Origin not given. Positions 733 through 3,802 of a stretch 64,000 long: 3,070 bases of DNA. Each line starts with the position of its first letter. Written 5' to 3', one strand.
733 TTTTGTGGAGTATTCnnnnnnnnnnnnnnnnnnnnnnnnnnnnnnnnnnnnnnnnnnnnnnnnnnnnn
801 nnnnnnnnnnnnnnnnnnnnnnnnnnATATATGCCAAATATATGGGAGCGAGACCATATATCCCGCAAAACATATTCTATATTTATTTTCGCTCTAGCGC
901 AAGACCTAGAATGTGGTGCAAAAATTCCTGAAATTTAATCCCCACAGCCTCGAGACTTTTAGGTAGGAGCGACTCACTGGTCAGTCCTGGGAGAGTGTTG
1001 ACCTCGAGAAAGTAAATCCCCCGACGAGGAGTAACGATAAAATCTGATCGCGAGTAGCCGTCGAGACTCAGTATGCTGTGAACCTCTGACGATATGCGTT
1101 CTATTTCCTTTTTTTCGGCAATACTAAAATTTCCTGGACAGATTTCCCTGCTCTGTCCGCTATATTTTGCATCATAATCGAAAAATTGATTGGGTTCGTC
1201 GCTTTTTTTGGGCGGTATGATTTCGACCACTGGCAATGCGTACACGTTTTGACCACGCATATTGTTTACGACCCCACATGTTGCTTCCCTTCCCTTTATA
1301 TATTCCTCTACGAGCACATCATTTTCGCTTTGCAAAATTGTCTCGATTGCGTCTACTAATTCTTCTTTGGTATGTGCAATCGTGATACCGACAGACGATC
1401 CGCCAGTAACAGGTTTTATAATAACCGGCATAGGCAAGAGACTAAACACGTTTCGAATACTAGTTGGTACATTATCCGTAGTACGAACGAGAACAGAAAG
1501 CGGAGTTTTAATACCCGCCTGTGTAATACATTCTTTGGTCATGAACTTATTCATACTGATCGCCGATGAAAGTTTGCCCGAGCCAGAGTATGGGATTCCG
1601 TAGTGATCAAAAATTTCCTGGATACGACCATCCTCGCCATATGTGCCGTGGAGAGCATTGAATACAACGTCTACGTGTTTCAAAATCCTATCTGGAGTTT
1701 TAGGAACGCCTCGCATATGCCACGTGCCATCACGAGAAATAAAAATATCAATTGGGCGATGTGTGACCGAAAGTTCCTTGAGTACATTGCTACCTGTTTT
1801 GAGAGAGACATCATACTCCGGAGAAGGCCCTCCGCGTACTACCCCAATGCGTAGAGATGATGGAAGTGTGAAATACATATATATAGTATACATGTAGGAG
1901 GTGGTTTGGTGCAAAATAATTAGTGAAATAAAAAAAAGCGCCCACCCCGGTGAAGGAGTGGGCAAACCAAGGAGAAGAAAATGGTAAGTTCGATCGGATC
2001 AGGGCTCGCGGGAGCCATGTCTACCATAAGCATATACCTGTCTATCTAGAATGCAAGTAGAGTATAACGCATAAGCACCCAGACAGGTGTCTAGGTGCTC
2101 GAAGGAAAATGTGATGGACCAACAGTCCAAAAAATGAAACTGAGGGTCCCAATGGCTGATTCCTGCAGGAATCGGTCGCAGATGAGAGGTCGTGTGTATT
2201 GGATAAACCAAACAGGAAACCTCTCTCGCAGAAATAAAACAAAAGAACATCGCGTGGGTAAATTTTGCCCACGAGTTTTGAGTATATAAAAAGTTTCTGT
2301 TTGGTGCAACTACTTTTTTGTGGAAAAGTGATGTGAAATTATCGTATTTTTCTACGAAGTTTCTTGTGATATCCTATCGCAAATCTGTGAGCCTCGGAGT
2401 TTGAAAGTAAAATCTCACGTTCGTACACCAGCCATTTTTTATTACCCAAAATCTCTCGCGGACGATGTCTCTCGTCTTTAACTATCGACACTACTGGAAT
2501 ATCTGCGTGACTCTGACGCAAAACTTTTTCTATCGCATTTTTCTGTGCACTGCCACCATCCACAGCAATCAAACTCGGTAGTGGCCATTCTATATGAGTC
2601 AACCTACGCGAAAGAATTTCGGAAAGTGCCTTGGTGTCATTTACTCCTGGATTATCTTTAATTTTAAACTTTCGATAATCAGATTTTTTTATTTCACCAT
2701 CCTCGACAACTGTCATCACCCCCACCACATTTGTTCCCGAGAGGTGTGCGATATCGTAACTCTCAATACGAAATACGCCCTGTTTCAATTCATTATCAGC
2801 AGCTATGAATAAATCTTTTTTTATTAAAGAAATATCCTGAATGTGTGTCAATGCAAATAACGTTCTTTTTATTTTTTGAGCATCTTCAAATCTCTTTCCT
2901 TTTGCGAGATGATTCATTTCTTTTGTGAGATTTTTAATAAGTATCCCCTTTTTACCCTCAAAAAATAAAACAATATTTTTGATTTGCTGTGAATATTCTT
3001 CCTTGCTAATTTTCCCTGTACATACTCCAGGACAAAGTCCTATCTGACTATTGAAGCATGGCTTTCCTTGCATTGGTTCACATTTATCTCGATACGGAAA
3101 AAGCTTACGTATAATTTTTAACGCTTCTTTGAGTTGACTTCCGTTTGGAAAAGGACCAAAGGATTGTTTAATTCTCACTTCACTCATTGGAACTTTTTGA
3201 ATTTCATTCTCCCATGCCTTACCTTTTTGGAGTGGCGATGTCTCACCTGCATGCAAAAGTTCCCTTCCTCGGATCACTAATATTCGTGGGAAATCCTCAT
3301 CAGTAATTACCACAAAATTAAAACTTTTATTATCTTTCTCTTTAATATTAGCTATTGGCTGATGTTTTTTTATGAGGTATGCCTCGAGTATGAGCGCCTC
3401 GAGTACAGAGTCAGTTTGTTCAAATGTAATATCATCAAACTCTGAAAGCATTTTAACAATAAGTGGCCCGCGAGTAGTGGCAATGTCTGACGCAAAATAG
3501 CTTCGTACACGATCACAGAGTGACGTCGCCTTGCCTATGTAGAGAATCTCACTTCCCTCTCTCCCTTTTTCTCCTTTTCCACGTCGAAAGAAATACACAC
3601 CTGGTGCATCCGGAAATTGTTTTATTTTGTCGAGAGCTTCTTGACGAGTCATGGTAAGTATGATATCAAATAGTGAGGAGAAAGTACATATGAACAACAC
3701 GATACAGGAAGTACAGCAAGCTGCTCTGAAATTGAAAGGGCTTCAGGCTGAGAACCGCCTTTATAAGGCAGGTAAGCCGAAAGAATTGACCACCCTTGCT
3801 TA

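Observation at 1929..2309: Candidate ~345-nt structured ncRNA between uvrC and ddl with its own promoter and terminator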

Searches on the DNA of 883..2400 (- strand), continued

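Call 69: search_rna_families(sources=[L001, L003, L004, L005, L006, L163, L165, L167, L170], threshold=evalue, max_evalue=0.1)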
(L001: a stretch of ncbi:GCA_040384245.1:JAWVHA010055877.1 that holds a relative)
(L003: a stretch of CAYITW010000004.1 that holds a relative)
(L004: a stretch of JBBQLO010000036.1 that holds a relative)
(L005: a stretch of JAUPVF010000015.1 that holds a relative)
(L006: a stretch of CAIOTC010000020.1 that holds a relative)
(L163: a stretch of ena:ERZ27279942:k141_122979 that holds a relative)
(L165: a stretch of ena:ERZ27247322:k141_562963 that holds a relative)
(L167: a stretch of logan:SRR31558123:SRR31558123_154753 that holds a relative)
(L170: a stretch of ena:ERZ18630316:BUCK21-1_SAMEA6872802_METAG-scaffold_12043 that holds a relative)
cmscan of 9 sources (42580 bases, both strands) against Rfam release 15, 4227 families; matches with E-value up to 0.1: 7.
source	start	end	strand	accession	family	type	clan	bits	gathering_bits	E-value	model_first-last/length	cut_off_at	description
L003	5747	5819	-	RF00005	tRNA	Gene; tRNA;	CL00001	72.2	29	5.1e-14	1-71/71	no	tRNA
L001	2809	2881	+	RF00005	tRNA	Gene; tRNA;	CL00001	63.9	29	1e-11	1-71/71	no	tRNA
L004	4063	4135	+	RF00005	tRNA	Gene; tRNA;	CL00001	63.9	29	1e-11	1-71/71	no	tRNA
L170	1486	1558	+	RF00005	tRNA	Gene; tRNA;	CL00001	63.9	29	1e-11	1-71/71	no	tRNA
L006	4001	4073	+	RF00005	tRNA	Gene; tRNA;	CL00001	63.7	29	1.1e-11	1-71/71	no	tRNA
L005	4018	4090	+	RF00005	tRNA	Gene; tRNA;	CL00001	62.9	29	1.9e-11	1-71/71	no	tRNA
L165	3392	3464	+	RF00005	tRNA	Gene; tRNA;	CL00001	62.9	29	1.9e-11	1-71/71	no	tRNA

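Call 72: search_with_rna_model(model_id=R2, source=L172, max_evalue=10, show_alignments=2)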
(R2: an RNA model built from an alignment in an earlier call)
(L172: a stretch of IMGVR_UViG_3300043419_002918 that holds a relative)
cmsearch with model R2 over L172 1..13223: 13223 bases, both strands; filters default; matches with E-value up to 10: 0.
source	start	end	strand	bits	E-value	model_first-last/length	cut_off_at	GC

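Call 83: search_with_rna_model(model_id=R2, sources=[L173, L174, L175, L176, L177, L171], max_evalue=10, show_alignments=4)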
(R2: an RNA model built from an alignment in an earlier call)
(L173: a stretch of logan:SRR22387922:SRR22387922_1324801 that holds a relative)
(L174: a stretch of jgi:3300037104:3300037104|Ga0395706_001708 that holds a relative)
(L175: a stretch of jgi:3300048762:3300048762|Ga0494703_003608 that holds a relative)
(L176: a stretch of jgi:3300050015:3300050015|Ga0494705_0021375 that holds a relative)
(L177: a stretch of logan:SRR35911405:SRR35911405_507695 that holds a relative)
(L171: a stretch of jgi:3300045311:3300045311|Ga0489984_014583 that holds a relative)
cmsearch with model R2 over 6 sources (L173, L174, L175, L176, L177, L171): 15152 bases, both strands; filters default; matches with E-value up to 10: 7.
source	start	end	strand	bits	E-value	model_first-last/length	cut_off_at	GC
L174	1258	1346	+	46.2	3.1e-08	1-96/96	no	0.48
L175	1354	1442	+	46.2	3.1e-08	1-96/96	no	0.48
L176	1258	1346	+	46.2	3.1e-08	1-96/96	no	0.48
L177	1150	1238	+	46.2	3.1e-08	1-96/96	no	0.48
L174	1428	1492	+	11.1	0.43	1-96/96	no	0.42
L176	1428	1492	+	11.1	0.43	1-96/96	no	0.42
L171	1043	1084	-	5.8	5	48-89/96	no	0.19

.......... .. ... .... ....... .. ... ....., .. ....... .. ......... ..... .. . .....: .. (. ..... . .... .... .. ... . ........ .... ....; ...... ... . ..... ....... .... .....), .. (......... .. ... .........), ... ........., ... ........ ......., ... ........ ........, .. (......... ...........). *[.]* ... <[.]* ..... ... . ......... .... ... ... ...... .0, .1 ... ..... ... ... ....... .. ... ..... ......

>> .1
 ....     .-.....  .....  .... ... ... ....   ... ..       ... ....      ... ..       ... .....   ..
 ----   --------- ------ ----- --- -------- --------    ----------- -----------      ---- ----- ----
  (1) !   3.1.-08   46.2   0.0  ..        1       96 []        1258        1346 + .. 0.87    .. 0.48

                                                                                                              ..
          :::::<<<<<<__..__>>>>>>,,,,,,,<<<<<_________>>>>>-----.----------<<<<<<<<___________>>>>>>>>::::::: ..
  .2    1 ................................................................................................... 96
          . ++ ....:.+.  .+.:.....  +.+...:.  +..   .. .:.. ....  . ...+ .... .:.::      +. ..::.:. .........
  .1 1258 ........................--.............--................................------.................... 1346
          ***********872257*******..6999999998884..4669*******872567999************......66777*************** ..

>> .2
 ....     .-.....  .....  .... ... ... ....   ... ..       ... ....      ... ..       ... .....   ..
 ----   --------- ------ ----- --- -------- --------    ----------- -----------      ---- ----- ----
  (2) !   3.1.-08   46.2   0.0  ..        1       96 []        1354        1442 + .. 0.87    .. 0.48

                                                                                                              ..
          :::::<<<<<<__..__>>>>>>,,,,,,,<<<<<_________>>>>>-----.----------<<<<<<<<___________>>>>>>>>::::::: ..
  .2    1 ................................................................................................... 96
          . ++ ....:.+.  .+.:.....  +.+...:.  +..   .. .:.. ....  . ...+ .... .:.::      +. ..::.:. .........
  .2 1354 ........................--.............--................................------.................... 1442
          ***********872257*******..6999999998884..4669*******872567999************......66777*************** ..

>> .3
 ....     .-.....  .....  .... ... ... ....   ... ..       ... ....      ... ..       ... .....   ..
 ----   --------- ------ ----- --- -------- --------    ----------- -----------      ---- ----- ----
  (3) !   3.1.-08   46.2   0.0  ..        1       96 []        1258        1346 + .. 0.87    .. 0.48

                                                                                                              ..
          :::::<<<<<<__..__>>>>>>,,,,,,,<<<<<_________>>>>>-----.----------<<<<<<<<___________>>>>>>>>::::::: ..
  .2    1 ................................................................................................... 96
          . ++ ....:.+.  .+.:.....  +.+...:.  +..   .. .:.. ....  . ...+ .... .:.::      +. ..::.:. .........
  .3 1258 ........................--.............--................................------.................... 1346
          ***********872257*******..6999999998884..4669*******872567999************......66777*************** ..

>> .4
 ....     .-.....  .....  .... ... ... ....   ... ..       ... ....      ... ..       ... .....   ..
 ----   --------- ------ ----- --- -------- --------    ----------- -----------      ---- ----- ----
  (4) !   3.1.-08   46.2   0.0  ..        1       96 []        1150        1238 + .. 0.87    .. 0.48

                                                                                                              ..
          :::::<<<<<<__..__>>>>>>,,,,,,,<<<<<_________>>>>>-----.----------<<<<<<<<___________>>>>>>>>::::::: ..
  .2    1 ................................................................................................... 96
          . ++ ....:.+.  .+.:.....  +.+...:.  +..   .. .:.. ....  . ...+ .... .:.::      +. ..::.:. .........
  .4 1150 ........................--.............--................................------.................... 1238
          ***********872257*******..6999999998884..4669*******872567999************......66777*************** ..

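Call 86: search_with_rna_model(model_id=R2, sources=[window, L001, L005, L165, L006, L004, L174, L170], max_evalue=0.001, make_alignment=true)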
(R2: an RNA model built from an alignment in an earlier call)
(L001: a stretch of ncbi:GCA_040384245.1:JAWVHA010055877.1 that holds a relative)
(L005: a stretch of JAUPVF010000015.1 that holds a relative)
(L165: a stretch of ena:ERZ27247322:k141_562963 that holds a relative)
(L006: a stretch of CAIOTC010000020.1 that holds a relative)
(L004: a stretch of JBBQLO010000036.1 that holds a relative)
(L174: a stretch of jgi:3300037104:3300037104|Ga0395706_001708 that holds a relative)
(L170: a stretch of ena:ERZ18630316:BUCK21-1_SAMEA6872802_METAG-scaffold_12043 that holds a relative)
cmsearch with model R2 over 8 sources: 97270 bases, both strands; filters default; matches with E-value up to 0.001: 8.
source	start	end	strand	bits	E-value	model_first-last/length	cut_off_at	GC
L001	1119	1230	+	88.4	5.5e-16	1-96/96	no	0.55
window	2066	2178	-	84.5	3.3e-15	1-96/96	no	0.5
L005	2768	2864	+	82.6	7.9e-15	1-96/96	no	0.46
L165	1774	1868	+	81.8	1.2e-14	1-96/96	no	0.45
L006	2871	2967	+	70.7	2.1e-12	1-96/96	no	0.44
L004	2840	2968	+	63.8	5.4e-11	1-96/96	no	0.45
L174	1258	1346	+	46.2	2e-07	1-96/96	no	0.48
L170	1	81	+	32.3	0.00014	18-96/96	5'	0.47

Alignment A10: 8 matches aligned to the model, 156 columns, each read 5' to 3' on its own strand. Consensus structure (alignment columns), stored with it:
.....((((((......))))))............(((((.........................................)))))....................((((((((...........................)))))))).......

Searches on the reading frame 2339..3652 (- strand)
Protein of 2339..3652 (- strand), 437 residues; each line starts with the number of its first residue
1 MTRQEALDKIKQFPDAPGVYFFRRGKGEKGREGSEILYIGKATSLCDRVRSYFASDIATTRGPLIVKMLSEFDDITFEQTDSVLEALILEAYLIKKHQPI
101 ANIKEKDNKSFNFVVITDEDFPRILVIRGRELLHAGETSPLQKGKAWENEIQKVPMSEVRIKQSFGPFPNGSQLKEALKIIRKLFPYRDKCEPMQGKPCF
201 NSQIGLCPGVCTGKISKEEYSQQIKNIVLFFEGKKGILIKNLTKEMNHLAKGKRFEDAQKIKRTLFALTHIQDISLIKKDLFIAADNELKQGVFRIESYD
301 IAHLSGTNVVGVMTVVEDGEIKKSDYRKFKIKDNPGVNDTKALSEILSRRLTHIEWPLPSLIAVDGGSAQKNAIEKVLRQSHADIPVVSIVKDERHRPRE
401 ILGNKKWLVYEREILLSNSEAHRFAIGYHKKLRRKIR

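Call 66: search_protein_families(library=pfam, proteins=[window:2339-3652:-])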
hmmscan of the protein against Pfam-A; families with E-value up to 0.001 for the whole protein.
window:2339-3652:- (437 aa): 2 families
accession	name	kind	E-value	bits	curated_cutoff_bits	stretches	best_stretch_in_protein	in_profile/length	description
PF08459.17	UvrC_RNaseH_dom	-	1.7e-33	116.2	22.3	1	288-418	5-139/159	UvrC RNAse H endonuclease domain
PF01541.30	GIY-YIG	-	1.6e-05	25.6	22.6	1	34-99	12-74/78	GIY-YIG catalytic domain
